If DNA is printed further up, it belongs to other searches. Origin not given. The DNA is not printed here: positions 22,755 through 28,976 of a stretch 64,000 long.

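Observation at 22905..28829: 1974-aa secreted multidomain protein combining glycosidase-like, two zincin-like and beta-helix modules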

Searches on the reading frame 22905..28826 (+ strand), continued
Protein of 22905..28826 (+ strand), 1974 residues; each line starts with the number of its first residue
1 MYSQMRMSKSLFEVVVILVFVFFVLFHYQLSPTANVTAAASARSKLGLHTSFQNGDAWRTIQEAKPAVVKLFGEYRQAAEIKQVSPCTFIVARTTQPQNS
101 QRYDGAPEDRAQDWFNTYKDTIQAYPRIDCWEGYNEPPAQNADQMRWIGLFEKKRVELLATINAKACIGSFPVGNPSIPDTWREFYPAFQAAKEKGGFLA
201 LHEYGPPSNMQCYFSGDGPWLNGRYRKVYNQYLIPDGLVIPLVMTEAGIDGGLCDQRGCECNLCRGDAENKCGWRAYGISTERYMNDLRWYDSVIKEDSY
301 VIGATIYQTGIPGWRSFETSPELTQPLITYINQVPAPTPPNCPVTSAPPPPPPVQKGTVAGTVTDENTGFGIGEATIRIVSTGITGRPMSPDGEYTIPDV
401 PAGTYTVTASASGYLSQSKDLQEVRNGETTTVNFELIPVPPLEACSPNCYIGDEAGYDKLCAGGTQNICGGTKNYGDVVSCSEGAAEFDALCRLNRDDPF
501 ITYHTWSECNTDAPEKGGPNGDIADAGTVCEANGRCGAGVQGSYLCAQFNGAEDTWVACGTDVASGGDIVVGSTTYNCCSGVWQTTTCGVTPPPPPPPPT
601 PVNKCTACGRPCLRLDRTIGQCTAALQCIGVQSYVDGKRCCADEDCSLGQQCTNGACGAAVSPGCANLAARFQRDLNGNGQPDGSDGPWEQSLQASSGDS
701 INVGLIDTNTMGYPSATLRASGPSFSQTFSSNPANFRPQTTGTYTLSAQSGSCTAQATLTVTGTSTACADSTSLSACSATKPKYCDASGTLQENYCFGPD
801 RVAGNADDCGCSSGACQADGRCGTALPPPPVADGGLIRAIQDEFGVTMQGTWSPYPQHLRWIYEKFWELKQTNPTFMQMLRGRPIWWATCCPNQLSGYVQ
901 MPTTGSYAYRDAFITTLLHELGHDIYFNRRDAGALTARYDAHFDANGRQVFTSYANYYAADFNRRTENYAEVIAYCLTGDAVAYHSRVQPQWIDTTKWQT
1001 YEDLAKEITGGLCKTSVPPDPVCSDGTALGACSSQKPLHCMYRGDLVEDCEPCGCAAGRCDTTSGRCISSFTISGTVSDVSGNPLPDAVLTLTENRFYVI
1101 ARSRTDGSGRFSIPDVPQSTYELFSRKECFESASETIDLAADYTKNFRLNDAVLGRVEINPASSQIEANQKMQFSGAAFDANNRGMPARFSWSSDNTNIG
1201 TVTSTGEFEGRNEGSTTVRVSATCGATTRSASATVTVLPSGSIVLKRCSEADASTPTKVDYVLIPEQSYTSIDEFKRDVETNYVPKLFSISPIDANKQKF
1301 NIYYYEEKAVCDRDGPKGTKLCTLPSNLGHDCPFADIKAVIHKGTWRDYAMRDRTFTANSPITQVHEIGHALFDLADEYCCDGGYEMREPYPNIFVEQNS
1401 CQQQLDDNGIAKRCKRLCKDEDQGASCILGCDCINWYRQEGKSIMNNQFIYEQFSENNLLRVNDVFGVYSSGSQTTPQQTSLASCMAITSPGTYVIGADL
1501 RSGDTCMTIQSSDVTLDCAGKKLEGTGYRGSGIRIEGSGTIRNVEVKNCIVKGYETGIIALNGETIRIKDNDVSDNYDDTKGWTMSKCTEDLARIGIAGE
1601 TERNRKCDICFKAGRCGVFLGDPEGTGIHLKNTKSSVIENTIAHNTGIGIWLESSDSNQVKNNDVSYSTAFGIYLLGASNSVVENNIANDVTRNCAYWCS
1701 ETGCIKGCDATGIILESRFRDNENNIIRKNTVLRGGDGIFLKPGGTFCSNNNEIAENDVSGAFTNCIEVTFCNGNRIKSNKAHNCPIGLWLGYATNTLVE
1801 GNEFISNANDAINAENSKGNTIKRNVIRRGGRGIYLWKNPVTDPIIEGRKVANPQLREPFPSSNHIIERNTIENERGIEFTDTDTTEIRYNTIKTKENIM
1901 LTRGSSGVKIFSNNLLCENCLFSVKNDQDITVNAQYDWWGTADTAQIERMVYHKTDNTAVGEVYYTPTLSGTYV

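Call 34: find_encoding_contigs(protein=P0001, flank=8000, max_places=3)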
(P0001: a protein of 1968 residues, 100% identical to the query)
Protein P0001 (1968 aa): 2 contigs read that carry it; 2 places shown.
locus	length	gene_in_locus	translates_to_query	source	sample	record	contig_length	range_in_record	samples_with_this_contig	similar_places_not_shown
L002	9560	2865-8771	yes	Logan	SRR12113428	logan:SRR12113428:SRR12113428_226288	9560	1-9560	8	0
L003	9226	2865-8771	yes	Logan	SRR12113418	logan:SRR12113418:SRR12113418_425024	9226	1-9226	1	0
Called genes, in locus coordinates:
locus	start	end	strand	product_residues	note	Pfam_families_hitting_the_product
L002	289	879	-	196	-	-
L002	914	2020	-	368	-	PF02127:Peptidase_M18 (faint), PF27529:AMPT (weak), PF04389:Peptidase_M28 (faint), PF05343:Peptidase_M42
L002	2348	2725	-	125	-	-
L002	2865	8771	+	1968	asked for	PF13620:CarboxypepD_reg, PF13715:CarbopepD_reg_2, PF13620:CarboxypepD_reg, PF02368:Big_2 (weak), PF05048:NosD, PF13229:Beta_helix, PF05048:NosD, PF13229:Beta_helix, +1 more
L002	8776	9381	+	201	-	-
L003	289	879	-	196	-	-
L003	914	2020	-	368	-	PF02127:Peptidase_M18 (faint), PF27529:AMPT (weak), PF04389:Peptidase_M28 (faint), PF05343:Peptidase_M42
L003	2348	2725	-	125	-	-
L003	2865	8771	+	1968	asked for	PF13620:CarboxypepD_reg, PF13715:CarbopepD_reg_2, PF13620:CarboxypepD_reg, PF02368:Big_2 (weak), PF05048:NosD, PF13229:Beta_helix, PF05048:NosD, PF13229:Beta_helix, +1 more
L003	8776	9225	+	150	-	?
